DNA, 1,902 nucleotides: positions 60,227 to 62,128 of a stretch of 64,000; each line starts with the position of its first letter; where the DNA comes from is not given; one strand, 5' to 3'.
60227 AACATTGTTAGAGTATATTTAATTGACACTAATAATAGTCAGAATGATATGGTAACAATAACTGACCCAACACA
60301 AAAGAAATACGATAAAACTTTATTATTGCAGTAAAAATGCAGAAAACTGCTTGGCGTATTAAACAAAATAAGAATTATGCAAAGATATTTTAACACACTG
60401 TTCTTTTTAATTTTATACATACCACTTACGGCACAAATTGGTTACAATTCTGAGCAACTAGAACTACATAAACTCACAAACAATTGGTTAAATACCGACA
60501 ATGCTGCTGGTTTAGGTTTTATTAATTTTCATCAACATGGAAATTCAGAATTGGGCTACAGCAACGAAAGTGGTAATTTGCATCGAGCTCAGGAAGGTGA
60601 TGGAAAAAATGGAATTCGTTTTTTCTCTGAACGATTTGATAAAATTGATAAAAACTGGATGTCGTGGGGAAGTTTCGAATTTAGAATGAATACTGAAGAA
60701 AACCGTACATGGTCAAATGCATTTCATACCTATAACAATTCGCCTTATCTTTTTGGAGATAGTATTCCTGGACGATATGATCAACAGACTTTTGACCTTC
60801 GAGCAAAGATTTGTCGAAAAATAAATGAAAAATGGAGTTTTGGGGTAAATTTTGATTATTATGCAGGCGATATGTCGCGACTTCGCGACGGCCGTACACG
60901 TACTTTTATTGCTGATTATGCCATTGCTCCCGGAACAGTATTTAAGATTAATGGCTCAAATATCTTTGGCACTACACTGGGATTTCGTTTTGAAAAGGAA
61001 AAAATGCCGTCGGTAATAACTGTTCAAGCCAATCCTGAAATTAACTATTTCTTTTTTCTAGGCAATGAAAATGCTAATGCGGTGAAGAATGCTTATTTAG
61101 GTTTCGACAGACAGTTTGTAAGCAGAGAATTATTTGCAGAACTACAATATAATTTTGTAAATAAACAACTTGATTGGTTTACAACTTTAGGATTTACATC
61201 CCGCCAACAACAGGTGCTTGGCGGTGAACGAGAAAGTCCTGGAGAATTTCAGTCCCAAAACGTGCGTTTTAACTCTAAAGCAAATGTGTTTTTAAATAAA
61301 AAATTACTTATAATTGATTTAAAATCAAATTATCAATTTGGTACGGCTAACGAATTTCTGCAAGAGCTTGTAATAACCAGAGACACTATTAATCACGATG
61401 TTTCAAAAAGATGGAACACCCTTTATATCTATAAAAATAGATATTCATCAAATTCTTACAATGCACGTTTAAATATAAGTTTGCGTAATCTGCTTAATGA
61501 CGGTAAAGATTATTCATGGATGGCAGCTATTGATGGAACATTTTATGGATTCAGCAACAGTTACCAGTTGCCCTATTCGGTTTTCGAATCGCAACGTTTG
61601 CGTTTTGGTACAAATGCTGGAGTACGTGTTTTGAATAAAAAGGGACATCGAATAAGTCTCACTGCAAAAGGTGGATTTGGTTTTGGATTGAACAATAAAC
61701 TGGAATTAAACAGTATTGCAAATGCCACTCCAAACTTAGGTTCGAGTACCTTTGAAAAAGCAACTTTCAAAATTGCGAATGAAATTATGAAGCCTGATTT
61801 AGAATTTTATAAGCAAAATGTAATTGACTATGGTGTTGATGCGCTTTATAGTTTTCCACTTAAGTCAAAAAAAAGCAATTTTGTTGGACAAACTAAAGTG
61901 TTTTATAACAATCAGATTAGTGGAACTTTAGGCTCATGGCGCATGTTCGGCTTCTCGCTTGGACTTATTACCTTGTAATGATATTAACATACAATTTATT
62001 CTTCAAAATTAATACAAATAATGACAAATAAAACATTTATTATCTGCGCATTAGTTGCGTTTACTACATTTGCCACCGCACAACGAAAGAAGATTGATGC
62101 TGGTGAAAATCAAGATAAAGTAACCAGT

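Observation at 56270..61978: Non-Sus outer-membrane uptake module: TonB-dependent receptor + DUF4876-like lipoprotein + DUF6850-like second barrel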

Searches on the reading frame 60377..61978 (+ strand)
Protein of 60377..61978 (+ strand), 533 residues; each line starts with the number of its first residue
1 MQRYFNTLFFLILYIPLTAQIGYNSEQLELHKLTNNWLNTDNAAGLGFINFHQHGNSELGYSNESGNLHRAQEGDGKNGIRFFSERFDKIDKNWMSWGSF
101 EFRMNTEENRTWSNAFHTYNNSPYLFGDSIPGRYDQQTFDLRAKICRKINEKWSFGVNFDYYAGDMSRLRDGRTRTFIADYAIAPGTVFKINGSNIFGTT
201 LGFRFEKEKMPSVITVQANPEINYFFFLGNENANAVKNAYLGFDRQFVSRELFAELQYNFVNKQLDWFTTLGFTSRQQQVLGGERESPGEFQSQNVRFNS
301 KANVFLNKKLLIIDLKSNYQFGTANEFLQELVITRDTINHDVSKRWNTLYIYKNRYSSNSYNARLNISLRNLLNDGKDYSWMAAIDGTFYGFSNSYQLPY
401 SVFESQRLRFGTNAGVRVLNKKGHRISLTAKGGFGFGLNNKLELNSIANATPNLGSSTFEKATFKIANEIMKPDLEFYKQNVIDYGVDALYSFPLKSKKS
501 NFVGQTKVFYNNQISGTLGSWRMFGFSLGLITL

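Call 3: search_protein_families(library=pfam, proteins=[window:60377-61978:+], max_evalue=0.01)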
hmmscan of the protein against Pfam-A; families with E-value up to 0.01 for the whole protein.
window:60377-61978:+ (533 aa): 2 families
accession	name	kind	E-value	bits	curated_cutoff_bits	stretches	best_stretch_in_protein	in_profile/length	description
PF21012.3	DUF6850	-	4.6e-68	230.9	27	1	43-530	1-462/464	Family of unknown function (DUF6850)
PF20828.2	ATV_ORF273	-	0.0055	16.7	27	1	458-488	97-127/246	Acidianus two-tailed virus, ORF273 protein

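Call 4: search_protein_families(library=ncbifam, proteins=[window:60377-61978:+], max_evalue=0.01)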
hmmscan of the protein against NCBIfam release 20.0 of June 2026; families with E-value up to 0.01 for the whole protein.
window:60377-61978:+ (533 aa): 1 family
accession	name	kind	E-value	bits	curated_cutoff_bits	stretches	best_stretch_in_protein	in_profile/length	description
NF050080.1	pilus_FilD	exception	0.002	16.5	970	1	146-208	428-490/549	putative pilus system OmpP1/FadL family transporter FilD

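Call 12: find_homologous_proteins(query=window:60377-61975:+, max_evalue=0.00001)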
Query window:60377-61975:+ (533 aa): 52 proteins with E <= 0.00001 among 4951 candidates.
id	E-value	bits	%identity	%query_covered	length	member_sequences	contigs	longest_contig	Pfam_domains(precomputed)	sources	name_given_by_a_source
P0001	0.0e+0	1212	100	100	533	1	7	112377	PF21012.4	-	-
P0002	8.0e-288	974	78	100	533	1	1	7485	PF21012.4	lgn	-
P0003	2.6e-262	889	71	100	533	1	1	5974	PF21012.4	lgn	-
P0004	1.6e-259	880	72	98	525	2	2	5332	PF21012.4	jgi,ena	-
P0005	1.2e-248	844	66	100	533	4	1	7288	PF21012.4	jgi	-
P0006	3.8e-234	796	63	100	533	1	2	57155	PF21012.4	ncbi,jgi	-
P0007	2.7e-232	790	64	100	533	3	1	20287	PF21012.4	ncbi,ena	-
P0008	4.5e-231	786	66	97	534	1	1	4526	PF21012.4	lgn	-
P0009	5.2e-229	779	63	100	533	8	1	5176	PF21012.4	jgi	jgi:hypothetical protein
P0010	1.6e-228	778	64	100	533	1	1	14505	PF21012.4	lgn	-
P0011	8.2e-209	713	60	99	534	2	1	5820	PF21012.4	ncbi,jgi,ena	jgi:hypothetical protein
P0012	6.8e-193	660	55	100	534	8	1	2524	PF21012.4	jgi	jgi:hypothetical protein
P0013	8.8e-192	657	55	100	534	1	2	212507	PF21012.4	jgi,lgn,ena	-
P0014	3.1e-190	652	54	100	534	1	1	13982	PF21012.4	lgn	-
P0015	1.1e-188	646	54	100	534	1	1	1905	PF21012.4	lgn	-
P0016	2.0e-188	646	54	99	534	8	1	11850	PF21012.4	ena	-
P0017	8.3e-188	644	54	100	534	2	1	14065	PF21012.4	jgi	-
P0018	4.3e-187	641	55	97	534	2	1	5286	PF21012.4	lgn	-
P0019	5.7e-187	641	55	99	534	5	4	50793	PF21012.4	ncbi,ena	ncbi:MAG: DUF6850 family outer membrane beta-barrel protein [Paludibacter sp.]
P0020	2.6e-185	635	54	99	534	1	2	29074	PF21012.4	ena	-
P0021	4.3e-183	628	53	97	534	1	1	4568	PF21012.4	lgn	-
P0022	1.9e-182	626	53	97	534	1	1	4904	PF21012.4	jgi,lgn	-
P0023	3.6e-182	625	54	99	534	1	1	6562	PF21012.4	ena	-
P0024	4.3e-181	621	52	99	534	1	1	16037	PF21012.4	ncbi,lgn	-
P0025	1.4e-180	620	53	97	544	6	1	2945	PF21012.4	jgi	jgi:hypothetical protein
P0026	1.5e-175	603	78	60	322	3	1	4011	PF21012.4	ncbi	ncbi:MAG: DUF6850 family outer membrane beta-barrel protein, partial [Paludibacter sp.]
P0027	1.3e-155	537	47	100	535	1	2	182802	PF21012.4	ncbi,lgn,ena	-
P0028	2.8e-151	523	55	81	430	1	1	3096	PF21012.4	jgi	jgi:hypothetical protein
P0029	2.5e-149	517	48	95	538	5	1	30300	PF21012.4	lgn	-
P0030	2.1e-143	497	45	100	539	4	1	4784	PF21012.4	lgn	-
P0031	1.4e-137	478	42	98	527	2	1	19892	PF21012.4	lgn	-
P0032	1.2e-136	475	42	99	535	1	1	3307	PF21012.4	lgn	-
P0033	2.8e-136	473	42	99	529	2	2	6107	PF21012.4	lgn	-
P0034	1.1e-133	465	44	100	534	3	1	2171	PF21012.4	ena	-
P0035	3.2e-133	463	41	97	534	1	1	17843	PF21012.4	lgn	-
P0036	1.0e-130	455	40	99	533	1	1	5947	PF21012.4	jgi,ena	-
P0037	3.6e-130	453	41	99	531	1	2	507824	PF21012.4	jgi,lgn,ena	-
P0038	2.5e-128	447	42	98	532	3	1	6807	PF21012.4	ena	-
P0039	3.5e-127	443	41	98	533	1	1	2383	PF21012.4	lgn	-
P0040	6.3e-126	439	42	98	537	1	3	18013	PF21012.4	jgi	jgi:hypothetical protein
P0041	2.0e-124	434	39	100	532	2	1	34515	PF21012.4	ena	-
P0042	8.2e-123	429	41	95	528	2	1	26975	PF21012.4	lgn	-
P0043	2.2e-121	424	40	99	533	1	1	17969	PF21012.4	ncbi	-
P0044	2.3e-118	414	39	97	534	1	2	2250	PF21012.4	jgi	-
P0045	6.3e-116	406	49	70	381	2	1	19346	PF21012.4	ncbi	-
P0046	5.5e-113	397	51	67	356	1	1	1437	PF21012.4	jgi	-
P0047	2.2e-108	381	37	98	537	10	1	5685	PF21012.4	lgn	-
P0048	1.4e-95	339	36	98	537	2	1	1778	PF21012.4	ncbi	ncbi:MAG: DUF6850 family outer membrane beta-barrel protein [Phocaeicola sp.]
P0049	1.9e-87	312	36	94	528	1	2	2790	PF21012.4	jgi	-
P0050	2.3e-85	305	33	100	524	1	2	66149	PF21012.4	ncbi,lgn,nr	ncbi:MAG: hypothetical protein JW783_03900 [Bacteroidales bacterium]|nr:hypothetical protein [Bacter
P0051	9.3e-70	254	33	93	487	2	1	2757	PF21012.4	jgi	jgi:hypothetical protein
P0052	1.1e-17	82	22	88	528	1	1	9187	PF21012.4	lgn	-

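Call 15: find_related_loci(query=A1, collection=genome_contigs, flank=10000)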
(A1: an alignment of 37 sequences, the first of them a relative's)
Query A1 (533 aa) in genome_contigs; peptide patterns used: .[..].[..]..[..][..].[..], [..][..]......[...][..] (x = any residue, [..] = any of these).
92 stretches matched a pattern; 43 encode a relative of the query (tblastn E <= 1e-3); 43 distinct loci.
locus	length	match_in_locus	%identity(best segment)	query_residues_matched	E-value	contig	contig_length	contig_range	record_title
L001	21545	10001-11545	70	19-533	0e+0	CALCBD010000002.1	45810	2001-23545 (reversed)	MAG TPA_asm: uncultured Paludibacter sp. isolate SRR3330157_bin.134_CONCOCT_v1.1_MAG genome assembly, contig: ERZ724089.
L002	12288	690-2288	64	1-533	0e+0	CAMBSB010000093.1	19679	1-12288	MAG: Paludibacter jiangxiensis isolate MiH-14oct19-35 genome assembly, contig: MiH-14oct19-C5503, whole genome shotgun s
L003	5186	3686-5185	64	8-504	0e+0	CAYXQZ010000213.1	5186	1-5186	MAG TPA_asm: uncultured Paludibacter sp. isolate SRP272421_co4_71 genome assembly, contig: NODE_58732_length_5186_cov_15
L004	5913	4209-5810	56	1-533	0e+0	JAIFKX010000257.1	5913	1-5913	MAG: Paludibacter sp. isolate bin_132 scaffold_26222, whole genome shotgun sequence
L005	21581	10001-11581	55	5-532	0e+0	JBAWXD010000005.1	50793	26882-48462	MAG: Paludibacter sp. isolate ELA054 MAG054_5, whole genome shotgun sequence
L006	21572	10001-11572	54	9-532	0e+0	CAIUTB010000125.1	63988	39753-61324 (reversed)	MAG: uncultured Bacteroidales bacterium isolate AM-2014_bin-1918 genome assembly, contig: bin-1918:125/170, whole genome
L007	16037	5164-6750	52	8-533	0e+0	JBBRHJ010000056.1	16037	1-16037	MAG: Bacteroidales bacterium isolate Co_metawrap_2699 Cmw_2699_k141_21710705_length_16037_cov_16.9919, whole genome shot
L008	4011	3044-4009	78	1-322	0e+0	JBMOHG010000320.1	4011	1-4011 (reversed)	MAG: Paludibacter sp. isolate Deming_bin.34 contig83515, whole genome shotgun sequence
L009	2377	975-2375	56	1-466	0e+0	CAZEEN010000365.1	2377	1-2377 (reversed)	MAG TPA_asm: uncultured Paludibacter sp. isolate binchicken_co309_12 genome assembly, contig: NODE_29645_length_2377_cov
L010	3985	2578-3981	54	8-475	7e-180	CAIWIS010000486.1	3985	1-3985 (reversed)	MAG: uncultured Bacteroidales bacterium isolate Erken-D9_bin-0863 genome assembly, contig: bin-0863:486/926, whole genom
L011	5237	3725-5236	43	1-504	3e-138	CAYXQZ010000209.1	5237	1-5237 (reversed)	MAG TPA_asm: uncultured Paludibacter sp. isolate SRP272421_co4_71 genome assembly, contig: NODE_57917_length_5237_cov_10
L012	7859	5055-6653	40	1-533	3e-133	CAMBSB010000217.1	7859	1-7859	MAG: Paludibacter jiangxiensis isolate MiH-14oct19-35 genome assembly, contig: MiH-14oct19-C20348, whole genome shotgun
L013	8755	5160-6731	41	8-531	1e-130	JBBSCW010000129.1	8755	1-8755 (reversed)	MAG: Bacteroidales bacterium isolate metawrap_la6_51 metawrap_la6_51_K_352232_L_8755_cov_21.6904, whole genome shotgun s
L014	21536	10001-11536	38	15-533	7e-111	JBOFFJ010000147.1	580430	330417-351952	MAG: Phocaeicola sp. isolate WFFMC_MAG_101 k139_212315_flag=0_multi=24.0026_len=580430, whole genome shotgun sequence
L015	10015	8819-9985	46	19-407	4e-109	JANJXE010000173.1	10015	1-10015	MAG: Paludibacter sp. isolate RS341_metabat.bin.11 RS341_k141_160929, whole genome shotgun sequence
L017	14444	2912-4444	36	16-533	1e-103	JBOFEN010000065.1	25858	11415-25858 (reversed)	MAG: Bacteroidales bacterium isolate WFFMC_MAG_123 k139_589508_flag=1_multi=9.0000_len=25858, whole genome shotgun seque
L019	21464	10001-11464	35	26-529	5e-98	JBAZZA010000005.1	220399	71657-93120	MAG: Bacteroidales bacterium isolate SO_2017_GW1_95 NODE_451_length_220399_cov_1.707907_OW334_2017, whole genome shotgun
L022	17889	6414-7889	36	26-533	1e-96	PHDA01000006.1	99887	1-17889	MAG: Bacteroidetes bacterium HGW-Bacteroidetes-7 bjp_ig2103_scaffold_131, whole genome shotgun sequence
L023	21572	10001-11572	32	1-533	2e-95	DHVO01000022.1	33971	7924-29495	MAG TPA_asm: Bacteroidales bacterium UBA5206 UBA5206_contig_25542, whole genome shotgun sequence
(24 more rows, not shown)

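Call 18: find_encoding_contigs(protein=P0037, flank=10000, max_places=2)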
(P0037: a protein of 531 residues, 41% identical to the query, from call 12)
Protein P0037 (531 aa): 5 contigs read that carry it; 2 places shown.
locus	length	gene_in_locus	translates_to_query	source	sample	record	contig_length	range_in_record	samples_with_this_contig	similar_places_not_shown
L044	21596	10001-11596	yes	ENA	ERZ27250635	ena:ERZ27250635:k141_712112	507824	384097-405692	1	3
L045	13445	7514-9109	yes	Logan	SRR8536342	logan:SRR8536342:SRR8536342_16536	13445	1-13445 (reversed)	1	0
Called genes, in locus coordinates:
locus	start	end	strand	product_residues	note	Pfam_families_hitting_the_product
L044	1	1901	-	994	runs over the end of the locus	PF02837:Glyco_hydro_2_N (weak), PF22666:Glyco_hydro_2_N2, PF00703:Glyco_hydro_2, PF02836:Glyco_hydro_2_C (faint), PF16355:DUF4982, PF18565:Glyco_hydro2_C5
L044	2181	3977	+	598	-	-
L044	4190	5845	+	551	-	PF13287:Fn3_assoc, PF13290:CHB_HEX_C_1, PF18942:DUF5689 (weak)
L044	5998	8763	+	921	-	PF13620:CarboxypepD_reg (weak), PF13715:CarbopepD_reg_2, PF07715:Plug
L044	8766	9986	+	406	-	PF16215:DUF4876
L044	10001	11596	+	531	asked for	PF21012:DUF6850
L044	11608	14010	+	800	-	PF17162:DUF5118, PF17148:DUF5117, PF16313:DUF4953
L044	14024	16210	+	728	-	PF10459:Peptidase_S46, PF13365:Trypsin_2 (faint)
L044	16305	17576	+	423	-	PF02403:Seryl_tRNA_N, PF00587:tRNA-synt_2b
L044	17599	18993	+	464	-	PF07676:PD40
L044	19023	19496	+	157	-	PF24961:NfeD_membrane (weak), PF01957:NfeD (weak)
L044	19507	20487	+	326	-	PF12127:FloA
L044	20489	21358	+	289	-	PF01048:PNP_UDP_1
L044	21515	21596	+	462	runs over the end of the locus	PF10396:TrmE_N, PF12631:MnmE_helical, PF03193:RsgA_GTPase (faint), PF00071:Ras (weak), PF00350:Dynamin_N (faint), PF01926:MMR_HSR1, PF02421:FeoB_N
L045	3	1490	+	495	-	?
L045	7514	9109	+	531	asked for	PF21012:DUF6850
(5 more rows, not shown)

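Call 19: find_encoding_contigs(protein=P0050, flank=10000, max_places=2)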
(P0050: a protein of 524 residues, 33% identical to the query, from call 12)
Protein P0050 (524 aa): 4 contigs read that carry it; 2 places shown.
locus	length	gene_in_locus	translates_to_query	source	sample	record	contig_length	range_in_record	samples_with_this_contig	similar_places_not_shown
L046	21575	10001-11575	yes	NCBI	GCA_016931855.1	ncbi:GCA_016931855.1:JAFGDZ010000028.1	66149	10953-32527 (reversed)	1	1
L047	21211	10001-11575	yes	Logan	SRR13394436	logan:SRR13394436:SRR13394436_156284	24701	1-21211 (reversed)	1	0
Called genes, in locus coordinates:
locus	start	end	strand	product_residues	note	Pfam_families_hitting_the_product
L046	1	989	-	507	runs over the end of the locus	PF01676:Metalloenzyme, PF06415:iPGM_N, PF01663:Phosphodiest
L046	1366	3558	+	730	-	PF12437:GSIII_N, PF00120:Gln-synt_C, PF18318:Gln-synt_C-ter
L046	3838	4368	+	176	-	PF07638:Sigma70_ECF (faint), PF04542:Sigma70_r2, PF08281:Sigma70_r4_2, PF04545:Sigma70_r4, PF00196:GerE (weak)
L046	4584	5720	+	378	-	PF04773:FecR, PF16344:FecR_C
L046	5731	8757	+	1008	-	PF07660:STN (faint), PF13620:CarboxypepD_reg (weak), PF13715:CarbopepD_reg_2, PF07715:Plug, PF00593:TonB_dep_Rec_b-barrel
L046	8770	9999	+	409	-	PF16215:DUF4876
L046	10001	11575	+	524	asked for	PF21012:DUF6850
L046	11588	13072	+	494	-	PF03160:Calx-beta (weak), PF16132:DUF4843 (weak)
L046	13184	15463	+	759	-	PF17162:DUF5118 (weak), PF17148:DUF5117, PF16313:DUF4953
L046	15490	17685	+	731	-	PF10459:Peptidase_S46, PF13365:Trypsin_2 (faint)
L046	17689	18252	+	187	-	-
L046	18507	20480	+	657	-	PF13424:TPR_12 (faint), PF07676:PD40 (weak), PF13620:CarboxypepD_reg, PF13715:CarbopepD_reg_2, PF00691:OmpA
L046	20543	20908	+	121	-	PF19647:Septknot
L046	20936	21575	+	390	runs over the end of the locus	PF00586:AIRS, PF02769:AIRS_C (faint)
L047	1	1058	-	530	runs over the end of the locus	PF01676:Metalloenzyme, PF06415:iPGM_N, PF01663:Phosphodiest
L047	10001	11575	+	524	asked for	PF21012:DUF6850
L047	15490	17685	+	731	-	PF10459:Peptidase_S46, PF13365:Trypsin_2 (faint)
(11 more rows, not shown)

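Call 28: predict_structure(alignment_id=A1)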
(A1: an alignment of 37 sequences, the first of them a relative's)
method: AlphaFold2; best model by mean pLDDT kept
length: 533 residues; sequences in the alignment: 37
mean_pLDDT: 88.2   pTM: 0.83
mean pLDDT of the five models: 88.2, 86.2, 85.8, 84.1, 83.5
residues with pLDDT >= 90: 336; 70-90: 147; 50-70: 39; < 50: 11
segments of 3 or more residues with pLDDT < 50: 13-20
pLDDT, mean of each block of 10 residues (from residue 1): 67 41 81 90 91 90 95 93 94 93 95 68 73 92 96 96 90 84 98 96 93 62 77 69 78 98 96 93 65 96 95 98 89 84 83 92 98 90 98 92 96 96 93 96 92 88 91 94 97 84 94 95 97 83
secondary structure, 60 per line:
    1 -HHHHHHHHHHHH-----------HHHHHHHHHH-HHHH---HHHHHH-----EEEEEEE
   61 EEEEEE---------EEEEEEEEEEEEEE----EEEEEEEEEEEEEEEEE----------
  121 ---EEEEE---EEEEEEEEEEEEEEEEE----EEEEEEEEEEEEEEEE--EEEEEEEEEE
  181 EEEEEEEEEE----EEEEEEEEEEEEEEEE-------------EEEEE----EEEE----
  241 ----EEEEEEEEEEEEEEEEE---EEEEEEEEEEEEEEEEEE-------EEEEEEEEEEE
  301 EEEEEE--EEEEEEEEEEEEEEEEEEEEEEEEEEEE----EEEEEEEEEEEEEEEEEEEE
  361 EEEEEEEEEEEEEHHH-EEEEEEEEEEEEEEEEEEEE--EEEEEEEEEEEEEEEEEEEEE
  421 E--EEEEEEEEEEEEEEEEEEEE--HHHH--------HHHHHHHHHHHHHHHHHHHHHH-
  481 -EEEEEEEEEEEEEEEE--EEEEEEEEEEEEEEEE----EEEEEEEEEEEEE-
elements in order: H2-13 H25-34 H36-39 H43-48 E54-66 E76-89 E94-110 E124-128 E132-148 E153-168 E171-190 E195-210 E224-228 E233-236 E245-261 E265-282 E290-306 E309-336 E341-373 E378-397 E400-421 E424-443 H446-449 H458-479 E482-497 E500-515 E520-532
